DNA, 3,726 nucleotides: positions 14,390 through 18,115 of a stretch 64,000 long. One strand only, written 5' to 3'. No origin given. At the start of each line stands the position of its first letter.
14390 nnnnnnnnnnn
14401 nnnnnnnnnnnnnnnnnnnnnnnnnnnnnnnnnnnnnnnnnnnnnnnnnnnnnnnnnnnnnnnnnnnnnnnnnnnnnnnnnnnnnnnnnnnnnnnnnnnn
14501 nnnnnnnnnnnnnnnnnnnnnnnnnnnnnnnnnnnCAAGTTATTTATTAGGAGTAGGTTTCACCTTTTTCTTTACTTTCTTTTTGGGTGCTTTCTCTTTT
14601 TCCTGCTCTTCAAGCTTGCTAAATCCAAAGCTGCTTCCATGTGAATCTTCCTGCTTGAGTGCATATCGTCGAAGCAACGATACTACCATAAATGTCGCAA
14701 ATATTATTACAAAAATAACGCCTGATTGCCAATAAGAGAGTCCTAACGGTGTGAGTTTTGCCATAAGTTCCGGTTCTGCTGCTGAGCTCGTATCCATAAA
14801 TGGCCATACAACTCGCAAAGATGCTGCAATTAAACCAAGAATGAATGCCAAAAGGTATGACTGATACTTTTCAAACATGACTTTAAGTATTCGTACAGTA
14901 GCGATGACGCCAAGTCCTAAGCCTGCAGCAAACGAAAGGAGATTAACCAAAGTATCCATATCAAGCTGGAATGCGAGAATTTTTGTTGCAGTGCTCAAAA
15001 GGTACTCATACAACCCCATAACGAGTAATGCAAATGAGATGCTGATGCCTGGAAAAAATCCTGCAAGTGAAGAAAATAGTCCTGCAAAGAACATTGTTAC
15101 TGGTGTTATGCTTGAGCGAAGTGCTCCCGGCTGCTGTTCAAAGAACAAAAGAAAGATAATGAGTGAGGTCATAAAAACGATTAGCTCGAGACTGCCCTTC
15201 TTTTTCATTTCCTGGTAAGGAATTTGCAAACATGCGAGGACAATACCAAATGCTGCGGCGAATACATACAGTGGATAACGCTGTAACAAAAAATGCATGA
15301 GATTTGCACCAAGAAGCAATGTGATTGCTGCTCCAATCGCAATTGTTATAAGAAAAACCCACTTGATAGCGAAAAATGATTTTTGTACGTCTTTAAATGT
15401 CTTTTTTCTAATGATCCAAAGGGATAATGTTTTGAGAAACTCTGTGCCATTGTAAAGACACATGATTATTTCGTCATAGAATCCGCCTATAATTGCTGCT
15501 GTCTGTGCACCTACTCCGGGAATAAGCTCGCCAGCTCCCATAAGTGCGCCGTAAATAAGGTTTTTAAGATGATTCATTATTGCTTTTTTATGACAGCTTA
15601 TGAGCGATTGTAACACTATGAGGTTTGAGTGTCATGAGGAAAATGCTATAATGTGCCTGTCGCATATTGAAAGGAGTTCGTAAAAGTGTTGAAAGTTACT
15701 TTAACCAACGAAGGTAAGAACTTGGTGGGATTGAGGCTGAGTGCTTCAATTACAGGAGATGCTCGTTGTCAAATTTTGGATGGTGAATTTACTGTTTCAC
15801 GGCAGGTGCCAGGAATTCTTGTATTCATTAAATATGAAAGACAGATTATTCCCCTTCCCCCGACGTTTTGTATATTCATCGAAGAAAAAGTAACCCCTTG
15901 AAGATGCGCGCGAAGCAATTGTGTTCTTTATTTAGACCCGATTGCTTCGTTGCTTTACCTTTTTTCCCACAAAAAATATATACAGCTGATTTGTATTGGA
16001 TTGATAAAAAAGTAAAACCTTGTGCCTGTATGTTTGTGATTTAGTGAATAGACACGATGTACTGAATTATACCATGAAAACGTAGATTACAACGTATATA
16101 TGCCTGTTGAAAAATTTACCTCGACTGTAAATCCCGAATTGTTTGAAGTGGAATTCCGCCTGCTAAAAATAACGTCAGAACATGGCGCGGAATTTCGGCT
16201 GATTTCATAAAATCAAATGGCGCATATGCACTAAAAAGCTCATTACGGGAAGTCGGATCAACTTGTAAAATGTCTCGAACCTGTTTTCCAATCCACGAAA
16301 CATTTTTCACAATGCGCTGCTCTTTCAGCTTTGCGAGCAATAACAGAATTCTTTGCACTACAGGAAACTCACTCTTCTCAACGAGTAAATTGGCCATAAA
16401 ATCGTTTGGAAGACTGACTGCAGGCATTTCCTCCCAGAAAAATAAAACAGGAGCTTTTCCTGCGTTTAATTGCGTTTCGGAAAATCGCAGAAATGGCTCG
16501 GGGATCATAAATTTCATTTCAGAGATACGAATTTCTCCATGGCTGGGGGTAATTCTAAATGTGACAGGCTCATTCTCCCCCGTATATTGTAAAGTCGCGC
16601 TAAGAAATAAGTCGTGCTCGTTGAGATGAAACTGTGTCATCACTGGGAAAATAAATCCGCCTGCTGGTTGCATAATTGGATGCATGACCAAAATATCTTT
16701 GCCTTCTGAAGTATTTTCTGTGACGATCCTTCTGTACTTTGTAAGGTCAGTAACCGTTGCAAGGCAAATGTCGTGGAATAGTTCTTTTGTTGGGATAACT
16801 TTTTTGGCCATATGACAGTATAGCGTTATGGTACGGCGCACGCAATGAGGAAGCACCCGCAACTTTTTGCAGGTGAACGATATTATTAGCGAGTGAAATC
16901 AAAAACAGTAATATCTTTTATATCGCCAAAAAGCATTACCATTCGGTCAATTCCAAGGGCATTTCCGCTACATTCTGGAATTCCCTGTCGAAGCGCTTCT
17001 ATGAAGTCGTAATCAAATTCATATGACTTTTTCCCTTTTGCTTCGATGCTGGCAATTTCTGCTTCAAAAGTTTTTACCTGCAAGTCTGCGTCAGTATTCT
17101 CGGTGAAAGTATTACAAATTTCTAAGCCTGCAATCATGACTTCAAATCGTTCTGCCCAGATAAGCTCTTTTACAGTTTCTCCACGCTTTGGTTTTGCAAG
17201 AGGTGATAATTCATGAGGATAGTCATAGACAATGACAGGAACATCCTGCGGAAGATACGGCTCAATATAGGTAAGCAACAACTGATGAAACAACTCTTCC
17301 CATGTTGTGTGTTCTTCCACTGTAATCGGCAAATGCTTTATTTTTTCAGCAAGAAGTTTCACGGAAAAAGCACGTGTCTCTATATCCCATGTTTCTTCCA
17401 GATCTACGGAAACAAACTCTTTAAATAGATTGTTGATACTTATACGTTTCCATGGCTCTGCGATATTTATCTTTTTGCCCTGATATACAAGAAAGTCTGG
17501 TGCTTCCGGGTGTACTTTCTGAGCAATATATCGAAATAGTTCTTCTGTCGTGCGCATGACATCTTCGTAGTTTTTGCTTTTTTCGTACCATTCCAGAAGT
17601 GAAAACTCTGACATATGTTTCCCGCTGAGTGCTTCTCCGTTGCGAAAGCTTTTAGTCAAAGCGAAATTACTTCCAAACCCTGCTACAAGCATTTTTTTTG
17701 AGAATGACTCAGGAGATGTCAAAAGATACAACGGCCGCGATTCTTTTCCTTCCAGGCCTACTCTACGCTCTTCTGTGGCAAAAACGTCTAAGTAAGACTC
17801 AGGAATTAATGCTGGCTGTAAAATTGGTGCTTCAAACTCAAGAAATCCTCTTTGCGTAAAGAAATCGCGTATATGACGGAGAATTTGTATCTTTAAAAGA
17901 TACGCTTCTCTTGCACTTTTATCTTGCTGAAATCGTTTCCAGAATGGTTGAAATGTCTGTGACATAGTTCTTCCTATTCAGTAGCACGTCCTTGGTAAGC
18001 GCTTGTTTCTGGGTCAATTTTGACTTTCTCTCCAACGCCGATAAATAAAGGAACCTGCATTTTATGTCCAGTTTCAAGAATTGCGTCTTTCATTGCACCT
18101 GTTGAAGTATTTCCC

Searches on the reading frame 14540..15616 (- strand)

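Call 17: search_protein_families(library=pfam, proteins=[window:14540-15616:-], max_evalue=0.001)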
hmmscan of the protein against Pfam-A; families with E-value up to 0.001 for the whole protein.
window:14540-15616:- (358 aa): 1 family
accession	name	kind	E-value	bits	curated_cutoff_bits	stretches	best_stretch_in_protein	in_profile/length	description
PF04018.18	VCA0040-like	-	1.3e-39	136.7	26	1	26-280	1-238/246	Undecaprenyl phosphate translocase-like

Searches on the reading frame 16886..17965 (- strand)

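Call 17: search_protein_families(library=pfam, proteins=[window:16886-17965:-], max_evalue=0.001)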
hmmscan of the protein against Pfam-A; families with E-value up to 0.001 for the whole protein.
window:16886-17965:- (359 aa): 1 family
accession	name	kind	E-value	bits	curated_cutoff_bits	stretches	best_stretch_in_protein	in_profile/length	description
PF00152.25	tRNA-synt_2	-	1.1e-48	166.4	25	1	16-352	16-298/308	tRNA synthetases class II (D, K and N)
